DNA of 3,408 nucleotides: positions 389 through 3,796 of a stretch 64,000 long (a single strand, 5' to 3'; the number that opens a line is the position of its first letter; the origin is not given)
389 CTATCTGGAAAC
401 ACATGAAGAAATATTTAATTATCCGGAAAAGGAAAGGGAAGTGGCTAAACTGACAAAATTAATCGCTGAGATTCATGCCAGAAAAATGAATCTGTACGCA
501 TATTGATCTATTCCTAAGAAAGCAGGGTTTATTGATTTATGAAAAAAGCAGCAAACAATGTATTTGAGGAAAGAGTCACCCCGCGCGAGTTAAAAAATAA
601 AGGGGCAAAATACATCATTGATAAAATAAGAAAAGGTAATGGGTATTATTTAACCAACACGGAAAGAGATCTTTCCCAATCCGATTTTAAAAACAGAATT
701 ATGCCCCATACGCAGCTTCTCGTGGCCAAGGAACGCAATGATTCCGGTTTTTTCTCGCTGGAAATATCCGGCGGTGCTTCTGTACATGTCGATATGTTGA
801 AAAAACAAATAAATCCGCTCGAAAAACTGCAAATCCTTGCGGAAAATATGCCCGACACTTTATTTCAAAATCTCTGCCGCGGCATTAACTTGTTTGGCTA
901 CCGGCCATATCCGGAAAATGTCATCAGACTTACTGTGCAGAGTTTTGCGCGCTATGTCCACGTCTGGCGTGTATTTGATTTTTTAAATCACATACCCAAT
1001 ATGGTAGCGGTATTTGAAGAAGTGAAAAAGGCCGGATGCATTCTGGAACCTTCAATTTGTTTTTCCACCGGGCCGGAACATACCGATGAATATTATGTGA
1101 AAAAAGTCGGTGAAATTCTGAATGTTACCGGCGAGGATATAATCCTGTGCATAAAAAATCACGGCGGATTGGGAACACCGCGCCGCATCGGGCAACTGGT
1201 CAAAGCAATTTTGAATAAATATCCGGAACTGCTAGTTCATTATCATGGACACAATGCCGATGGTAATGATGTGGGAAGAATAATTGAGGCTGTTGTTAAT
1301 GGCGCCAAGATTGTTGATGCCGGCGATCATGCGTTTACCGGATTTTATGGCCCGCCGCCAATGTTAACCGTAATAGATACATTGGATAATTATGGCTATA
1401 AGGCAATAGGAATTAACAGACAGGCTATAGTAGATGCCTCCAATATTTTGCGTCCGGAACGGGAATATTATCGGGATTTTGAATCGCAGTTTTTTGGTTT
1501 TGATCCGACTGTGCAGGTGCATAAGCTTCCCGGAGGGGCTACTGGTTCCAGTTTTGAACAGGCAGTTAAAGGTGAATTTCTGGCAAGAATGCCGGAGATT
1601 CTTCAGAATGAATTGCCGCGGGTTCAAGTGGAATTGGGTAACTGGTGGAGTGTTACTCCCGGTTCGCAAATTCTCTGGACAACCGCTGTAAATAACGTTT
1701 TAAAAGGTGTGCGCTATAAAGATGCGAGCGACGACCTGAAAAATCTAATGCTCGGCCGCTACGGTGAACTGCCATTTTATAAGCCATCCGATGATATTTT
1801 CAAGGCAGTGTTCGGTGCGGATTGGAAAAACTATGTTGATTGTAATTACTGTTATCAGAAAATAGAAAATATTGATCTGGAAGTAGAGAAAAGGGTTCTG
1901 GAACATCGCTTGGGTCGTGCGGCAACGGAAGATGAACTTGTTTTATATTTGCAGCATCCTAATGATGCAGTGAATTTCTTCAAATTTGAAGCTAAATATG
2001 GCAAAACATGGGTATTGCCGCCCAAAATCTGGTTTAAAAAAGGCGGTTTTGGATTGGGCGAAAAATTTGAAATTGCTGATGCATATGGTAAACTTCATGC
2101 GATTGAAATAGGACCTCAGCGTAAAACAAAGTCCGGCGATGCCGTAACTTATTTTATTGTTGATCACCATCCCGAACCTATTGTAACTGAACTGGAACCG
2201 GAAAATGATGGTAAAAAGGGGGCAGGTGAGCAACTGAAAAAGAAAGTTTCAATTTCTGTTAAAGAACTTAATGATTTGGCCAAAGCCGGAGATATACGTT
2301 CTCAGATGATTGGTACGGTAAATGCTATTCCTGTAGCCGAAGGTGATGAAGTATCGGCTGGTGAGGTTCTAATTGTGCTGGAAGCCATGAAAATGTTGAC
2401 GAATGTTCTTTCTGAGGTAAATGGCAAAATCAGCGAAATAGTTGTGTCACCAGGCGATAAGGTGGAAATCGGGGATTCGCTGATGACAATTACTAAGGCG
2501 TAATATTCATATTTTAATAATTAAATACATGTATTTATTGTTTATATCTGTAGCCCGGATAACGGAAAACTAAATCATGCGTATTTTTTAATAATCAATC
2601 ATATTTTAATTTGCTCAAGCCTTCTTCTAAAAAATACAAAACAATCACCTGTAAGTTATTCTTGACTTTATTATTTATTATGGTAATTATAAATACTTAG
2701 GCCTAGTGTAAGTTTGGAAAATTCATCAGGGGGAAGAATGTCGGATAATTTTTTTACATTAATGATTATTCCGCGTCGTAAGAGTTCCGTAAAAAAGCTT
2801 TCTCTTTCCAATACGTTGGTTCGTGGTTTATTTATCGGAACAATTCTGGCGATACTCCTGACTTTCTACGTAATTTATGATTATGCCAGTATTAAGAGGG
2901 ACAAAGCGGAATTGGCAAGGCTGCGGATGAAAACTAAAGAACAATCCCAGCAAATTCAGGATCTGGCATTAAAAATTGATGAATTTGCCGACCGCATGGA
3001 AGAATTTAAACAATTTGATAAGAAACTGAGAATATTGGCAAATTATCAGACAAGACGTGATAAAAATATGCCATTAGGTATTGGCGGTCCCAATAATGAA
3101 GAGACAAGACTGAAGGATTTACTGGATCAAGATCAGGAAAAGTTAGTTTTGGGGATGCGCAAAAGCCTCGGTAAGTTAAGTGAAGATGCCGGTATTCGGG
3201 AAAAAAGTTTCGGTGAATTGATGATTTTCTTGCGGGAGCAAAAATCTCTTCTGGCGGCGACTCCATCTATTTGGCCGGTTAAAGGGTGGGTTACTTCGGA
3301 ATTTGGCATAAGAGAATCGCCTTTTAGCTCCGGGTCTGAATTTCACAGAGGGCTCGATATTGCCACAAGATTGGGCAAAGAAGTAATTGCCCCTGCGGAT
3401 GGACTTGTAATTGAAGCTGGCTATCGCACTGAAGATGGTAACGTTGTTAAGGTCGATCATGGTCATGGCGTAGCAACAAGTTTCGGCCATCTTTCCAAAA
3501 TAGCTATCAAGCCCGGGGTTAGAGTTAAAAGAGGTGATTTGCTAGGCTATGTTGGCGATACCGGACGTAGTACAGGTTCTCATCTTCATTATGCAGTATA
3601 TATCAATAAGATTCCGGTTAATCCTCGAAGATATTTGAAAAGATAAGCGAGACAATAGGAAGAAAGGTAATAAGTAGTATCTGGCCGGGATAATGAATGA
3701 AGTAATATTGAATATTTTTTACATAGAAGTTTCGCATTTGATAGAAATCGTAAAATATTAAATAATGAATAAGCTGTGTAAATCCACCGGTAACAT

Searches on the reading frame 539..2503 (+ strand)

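Call 59: search_protein_families(library=pfam, proteins=[window:539-2503:+], max_evalue=0.00001)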
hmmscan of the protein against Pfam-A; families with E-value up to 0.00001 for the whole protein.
window:539-2503:+ (654 aa): 3 families
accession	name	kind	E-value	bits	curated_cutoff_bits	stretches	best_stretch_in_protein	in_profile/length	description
PF02436.23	PYC_OADA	-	9.5e-35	120.6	27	1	325-522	1-200/201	Conserved carboxylase domain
PF00364.28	Biotin_lipoyl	-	2.9e-15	56.3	22.1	1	585-651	2-73/73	Biotin-requiring enzyme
PF13533.13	Biotin_lipoyl_2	-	8e-08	32.4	29.8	0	592-615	9-32/32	Biotin-lipoyl like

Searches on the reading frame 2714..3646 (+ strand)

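Call 59: search_protein_families(library=pfam, proteins=[window:2714-3646:+], max_evalue=0.00001)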
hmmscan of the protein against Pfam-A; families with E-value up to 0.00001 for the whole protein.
window:2714-3646:+ (310 aa): 1 family
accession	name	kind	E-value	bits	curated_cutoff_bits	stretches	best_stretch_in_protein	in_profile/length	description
PF01551.29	Peptidase_M23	-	1.3e-30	105.9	28.7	1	210-304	2-96/96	Peptidase family M23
